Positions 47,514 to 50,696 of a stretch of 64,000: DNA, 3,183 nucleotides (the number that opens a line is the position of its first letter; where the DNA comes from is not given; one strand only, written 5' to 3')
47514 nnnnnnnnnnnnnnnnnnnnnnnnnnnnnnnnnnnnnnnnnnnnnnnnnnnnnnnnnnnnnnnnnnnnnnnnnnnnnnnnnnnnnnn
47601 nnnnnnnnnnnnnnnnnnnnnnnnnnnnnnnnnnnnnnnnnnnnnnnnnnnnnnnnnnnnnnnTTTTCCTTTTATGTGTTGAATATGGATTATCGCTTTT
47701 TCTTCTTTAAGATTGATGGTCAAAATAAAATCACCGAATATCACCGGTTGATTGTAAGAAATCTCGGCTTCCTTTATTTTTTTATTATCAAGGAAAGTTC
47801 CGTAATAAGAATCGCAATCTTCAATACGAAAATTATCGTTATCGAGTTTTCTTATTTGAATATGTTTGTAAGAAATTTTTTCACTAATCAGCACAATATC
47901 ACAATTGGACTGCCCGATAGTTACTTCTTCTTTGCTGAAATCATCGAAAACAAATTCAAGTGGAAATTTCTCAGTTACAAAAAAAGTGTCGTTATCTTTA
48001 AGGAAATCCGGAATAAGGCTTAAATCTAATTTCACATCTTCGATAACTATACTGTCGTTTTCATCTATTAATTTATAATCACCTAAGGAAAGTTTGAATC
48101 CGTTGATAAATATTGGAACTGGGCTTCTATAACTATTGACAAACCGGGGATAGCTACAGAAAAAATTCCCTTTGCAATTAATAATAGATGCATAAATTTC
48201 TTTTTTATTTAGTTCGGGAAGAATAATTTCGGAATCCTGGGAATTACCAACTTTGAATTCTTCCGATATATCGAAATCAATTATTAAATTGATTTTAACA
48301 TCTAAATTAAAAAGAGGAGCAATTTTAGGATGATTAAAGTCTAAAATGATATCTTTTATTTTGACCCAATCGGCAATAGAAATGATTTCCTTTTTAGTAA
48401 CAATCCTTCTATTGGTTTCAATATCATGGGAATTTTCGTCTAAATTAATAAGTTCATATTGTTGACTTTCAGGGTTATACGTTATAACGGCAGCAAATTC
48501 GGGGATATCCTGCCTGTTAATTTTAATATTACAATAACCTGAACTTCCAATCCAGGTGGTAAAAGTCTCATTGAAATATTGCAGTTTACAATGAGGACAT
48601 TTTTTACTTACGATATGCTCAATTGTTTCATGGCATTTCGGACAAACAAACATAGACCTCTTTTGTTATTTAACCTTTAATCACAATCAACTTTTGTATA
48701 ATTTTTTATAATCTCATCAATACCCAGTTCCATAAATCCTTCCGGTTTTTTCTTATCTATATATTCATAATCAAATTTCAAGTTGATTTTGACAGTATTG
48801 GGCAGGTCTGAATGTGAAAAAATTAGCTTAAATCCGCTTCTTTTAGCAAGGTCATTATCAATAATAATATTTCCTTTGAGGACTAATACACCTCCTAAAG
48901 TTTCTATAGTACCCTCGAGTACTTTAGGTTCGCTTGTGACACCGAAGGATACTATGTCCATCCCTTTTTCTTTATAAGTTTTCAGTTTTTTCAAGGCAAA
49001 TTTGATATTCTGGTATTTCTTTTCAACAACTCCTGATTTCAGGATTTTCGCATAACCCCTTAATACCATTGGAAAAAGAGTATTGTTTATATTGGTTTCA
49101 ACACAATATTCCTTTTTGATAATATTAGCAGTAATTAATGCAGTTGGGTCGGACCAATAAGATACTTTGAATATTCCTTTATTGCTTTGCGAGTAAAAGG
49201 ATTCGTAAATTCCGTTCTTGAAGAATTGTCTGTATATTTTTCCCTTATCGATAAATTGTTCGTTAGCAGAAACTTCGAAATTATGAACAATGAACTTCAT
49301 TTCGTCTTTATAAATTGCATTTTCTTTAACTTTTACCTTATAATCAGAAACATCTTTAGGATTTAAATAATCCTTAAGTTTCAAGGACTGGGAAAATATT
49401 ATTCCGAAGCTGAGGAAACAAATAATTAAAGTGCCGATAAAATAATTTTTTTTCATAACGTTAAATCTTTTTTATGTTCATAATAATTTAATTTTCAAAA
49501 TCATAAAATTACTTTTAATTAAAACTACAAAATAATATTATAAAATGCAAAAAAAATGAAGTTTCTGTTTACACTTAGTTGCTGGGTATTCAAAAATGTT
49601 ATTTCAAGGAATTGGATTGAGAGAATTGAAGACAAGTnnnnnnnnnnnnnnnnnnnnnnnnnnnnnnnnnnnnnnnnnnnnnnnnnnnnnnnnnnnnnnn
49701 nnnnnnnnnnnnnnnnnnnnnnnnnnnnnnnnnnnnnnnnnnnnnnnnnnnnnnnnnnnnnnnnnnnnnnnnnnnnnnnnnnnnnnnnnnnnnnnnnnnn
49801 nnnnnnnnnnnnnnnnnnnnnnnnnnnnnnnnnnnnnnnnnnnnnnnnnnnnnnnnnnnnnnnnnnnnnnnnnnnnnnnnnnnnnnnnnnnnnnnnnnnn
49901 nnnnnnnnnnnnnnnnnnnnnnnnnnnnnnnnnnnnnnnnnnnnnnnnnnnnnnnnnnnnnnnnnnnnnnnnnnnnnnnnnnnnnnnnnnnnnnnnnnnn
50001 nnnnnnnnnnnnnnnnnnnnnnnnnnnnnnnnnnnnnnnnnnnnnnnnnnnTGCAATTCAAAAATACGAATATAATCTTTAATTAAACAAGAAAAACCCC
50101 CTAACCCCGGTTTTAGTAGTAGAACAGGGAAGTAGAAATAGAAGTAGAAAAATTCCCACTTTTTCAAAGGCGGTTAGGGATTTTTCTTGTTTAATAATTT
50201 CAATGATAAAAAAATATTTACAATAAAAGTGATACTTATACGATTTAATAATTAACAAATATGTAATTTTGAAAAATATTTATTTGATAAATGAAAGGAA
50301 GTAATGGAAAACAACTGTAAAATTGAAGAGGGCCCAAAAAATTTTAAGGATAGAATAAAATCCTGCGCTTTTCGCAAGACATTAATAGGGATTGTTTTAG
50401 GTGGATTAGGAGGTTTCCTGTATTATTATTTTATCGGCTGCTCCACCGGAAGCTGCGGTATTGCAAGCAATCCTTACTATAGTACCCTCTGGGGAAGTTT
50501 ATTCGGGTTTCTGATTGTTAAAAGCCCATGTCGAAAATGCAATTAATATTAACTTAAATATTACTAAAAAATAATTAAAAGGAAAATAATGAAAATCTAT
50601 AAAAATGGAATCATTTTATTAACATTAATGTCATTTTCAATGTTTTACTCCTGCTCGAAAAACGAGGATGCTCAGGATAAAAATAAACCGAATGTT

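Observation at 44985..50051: FHA-regulated ABC exporter cassette bracketed by direct repeats derived from an IS1595-family transposase gene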

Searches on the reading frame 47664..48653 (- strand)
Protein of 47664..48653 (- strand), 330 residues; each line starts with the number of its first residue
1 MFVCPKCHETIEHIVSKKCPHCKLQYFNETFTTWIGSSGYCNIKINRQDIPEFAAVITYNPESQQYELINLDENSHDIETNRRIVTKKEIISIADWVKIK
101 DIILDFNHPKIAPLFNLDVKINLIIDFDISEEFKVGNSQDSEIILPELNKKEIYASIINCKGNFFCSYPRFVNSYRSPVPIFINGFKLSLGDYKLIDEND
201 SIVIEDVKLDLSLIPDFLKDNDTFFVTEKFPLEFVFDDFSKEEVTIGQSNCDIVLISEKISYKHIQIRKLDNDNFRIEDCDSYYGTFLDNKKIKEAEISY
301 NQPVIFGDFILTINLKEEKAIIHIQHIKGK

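Call 35: search_solved_structures(query=window:47664-48653:-, max_evalue=1, show_alignments=4)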
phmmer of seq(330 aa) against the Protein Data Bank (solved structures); distinct sequences matched with E-value up to 1: 12.
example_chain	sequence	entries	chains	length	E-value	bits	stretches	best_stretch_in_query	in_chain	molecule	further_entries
3gqs_A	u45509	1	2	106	0.014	17.5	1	247-310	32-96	Adenylate cyclase-like protein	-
2kkl_A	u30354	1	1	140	0.028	16.6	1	250-313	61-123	Uncharacterized protein Mb1858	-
2kfu_A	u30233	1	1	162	0.063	15.4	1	250-312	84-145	Rv1827 pThr 22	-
6i2p_D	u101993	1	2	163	0.064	15.4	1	250-312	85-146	Glycogen accumulation regulator GarA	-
9q6a_A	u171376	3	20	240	0.064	15.4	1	189-261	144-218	COMMD-like protein MBK5214510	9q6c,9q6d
7rj3_A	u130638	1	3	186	0.083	15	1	250-312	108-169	Glycogen accumulation regulator GarA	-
4jon_A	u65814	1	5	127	0.085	15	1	241-296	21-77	Centrosomal protein of 170 kDa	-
5a8i_A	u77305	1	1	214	0.13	14.3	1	236-292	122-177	ARNA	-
8s05_C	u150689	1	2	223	0.16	14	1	236-291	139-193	Conserved protein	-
6i2q_B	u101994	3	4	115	0.26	13.4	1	249-312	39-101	Glycogen accumulation regulator GarA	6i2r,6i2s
7zvw_E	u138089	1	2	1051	0.28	13.3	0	188-240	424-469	Chromatin modification-related protein EAF1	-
8p5r_G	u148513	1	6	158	0.55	12.3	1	249-312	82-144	Glycogen accumulation regulator GarA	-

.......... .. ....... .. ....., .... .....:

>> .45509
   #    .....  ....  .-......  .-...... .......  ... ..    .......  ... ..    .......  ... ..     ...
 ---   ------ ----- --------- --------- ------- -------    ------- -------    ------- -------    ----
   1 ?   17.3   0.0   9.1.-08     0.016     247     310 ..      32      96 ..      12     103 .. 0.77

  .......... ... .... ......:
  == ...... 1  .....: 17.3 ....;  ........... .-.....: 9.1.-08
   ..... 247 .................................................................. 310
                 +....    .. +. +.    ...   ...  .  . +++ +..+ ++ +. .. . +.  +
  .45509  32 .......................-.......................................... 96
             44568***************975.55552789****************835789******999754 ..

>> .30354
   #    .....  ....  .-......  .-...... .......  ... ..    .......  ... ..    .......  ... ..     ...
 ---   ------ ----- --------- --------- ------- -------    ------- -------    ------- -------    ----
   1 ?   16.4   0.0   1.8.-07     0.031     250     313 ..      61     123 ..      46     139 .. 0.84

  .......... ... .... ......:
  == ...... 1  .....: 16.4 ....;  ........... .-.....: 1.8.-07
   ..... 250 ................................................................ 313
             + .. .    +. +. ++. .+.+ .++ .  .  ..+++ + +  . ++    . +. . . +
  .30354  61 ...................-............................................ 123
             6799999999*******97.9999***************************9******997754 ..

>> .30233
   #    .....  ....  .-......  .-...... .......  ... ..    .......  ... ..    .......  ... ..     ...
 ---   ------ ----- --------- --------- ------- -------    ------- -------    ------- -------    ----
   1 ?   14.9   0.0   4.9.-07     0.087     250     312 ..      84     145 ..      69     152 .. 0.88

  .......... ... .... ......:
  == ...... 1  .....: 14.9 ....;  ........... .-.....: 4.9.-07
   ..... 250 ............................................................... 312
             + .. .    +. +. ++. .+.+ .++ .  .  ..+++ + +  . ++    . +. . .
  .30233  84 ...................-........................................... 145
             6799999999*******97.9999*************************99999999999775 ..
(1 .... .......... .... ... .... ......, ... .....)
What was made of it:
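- On Rv1747-type FHA-regulated ABC exporter: Register follows the alignment to GarA and other solved FHA domains (call 35).
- Closest known: Mycobacterium tuberculosis Rv1747. Different: phmmer of the N-terminal 330 residues against PDB (E<=1) returned other FHA domains such as GarA, but no chain named Rv1747 (call 35).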

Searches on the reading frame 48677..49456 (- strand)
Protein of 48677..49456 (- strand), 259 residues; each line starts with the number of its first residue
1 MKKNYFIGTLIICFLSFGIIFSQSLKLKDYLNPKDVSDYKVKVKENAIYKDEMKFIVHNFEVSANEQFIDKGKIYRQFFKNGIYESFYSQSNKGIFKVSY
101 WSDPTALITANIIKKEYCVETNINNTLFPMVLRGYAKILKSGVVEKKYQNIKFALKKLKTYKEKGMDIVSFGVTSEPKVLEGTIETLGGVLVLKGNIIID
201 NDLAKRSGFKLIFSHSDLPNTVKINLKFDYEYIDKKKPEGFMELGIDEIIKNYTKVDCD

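Call 5: search_protein_families(library=pfam, proteins=[window:48677-49456:-], max_evalue=0.01)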
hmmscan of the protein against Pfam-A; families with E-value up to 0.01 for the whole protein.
window:48677-49456:- (259 aa): 0 families

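Call 7: search_protein_families(library=ncbifam, proteins=[window:48677-49456:-], max_evalue=0.01)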
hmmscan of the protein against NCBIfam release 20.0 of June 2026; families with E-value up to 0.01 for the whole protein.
window:48677-49456:- (259 aa): 0 families

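Call 60: search_protein_families(library=padloc, proteins=[window:48677-49456:-], max_evalue=0.001)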
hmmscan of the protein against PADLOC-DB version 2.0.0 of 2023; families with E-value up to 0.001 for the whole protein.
window:48677-49456:- (259 aa): 0 families

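Call 65: find_encoding_contigs(protein=window:48677-49456:-, flank=10000, max_places=10)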
Protein window:48677-49456:- (259 aa): 3 contigs read that carry it; 3 places shown.
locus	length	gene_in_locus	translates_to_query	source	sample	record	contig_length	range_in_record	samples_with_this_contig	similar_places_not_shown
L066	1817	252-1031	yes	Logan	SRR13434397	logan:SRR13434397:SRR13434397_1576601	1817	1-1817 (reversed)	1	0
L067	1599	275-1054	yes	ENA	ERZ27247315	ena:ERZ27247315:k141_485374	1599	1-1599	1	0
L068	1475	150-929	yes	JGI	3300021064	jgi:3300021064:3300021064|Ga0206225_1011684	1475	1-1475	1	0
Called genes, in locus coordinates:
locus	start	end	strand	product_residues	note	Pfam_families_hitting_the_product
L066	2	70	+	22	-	?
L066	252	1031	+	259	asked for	-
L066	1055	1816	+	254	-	?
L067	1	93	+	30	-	?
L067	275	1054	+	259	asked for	-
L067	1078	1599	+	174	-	?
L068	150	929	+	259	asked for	-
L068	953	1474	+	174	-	?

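Call 68: find_related_loci(query=window:48680-49456:-, collection=viral_contigs, flank=8000)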
Query window:48680-49456:- (259 aa) in viral_contigs; peptide patterns used: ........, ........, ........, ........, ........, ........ (x = any residue, [..] = any of these).
14 stretches matched a pattern, but none encodes a relative of the query by tblastn (E <= 1e-3).

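Call 70: search_solved_structures(query=window:48680-49456:-, max_evalue=1)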
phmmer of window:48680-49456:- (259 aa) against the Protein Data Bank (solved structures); distinct sequences matched with E-value up to 1: 0.
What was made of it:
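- Tried and rejected: The PDB sequence search with the 259-aa protein gave 0 hits (call 70).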

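Call 71: search_protein_families(library=phrogs, proteins=[window:48677-49456:-], max_evalue=0.01)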
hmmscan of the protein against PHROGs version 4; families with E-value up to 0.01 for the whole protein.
window:48677-49456:- (259 aa): 0 families

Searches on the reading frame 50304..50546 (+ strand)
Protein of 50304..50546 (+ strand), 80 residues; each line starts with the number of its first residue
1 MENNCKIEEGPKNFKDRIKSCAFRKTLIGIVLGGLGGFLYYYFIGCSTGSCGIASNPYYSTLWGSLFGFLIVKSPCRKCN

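Call 5: search_protein_families(library=pfam, proteins=[window:50304-50546:+], max_evalue=0.01)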
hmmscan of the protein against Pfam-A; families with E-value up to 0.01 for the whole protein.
window:50304-50546:+ (80 aa): 1 family
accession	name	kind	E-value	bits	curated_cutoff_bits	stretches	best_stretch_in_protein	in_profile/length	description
PF19628.4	DUF6132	-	0.0014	18.7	23.2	1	25-72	7-54/60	Family of unknown function (DUF6132)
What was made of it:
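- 50304..50546 (+): An 80-aa DUF6132 membrane-protein gene, divergent from ORF137. It is the conserved native neighbour and marks this side as ancestral chromosome. Pfam DUF6132 (call 5).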

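Call 67: find_encoding_contigs(protein=window:50304-50546:+, flank=10000, max_places=10)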
Protein window:50304-50546:+ (80 aa): 1 contig read that carries it; 1 place shown.
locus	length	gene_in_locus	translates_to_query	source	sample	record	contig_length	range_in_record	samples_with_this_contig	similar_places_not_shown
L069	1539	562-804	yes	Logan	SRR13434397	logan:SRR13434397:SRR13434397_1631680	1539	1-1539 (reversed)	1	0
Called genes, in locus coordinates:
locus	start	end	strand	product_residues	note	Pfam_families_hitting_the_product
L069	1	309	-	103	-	?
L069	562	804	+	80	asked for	-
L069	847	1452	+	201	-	PF08534:Redoxin, PF00578:AhpC-TSA, PF00085:Thioredoxin (weak), PF13098:Thioredoxin_2, PF13905:Thioredoxin_8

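Call 71: search_protein_families(library=phrogs, proteins=[window:50304-50546:+], max_evalue=0.01)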
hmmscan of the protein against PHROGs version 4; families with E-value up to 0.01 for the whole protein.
window:50304-50546:+ (80 aa): 0 families
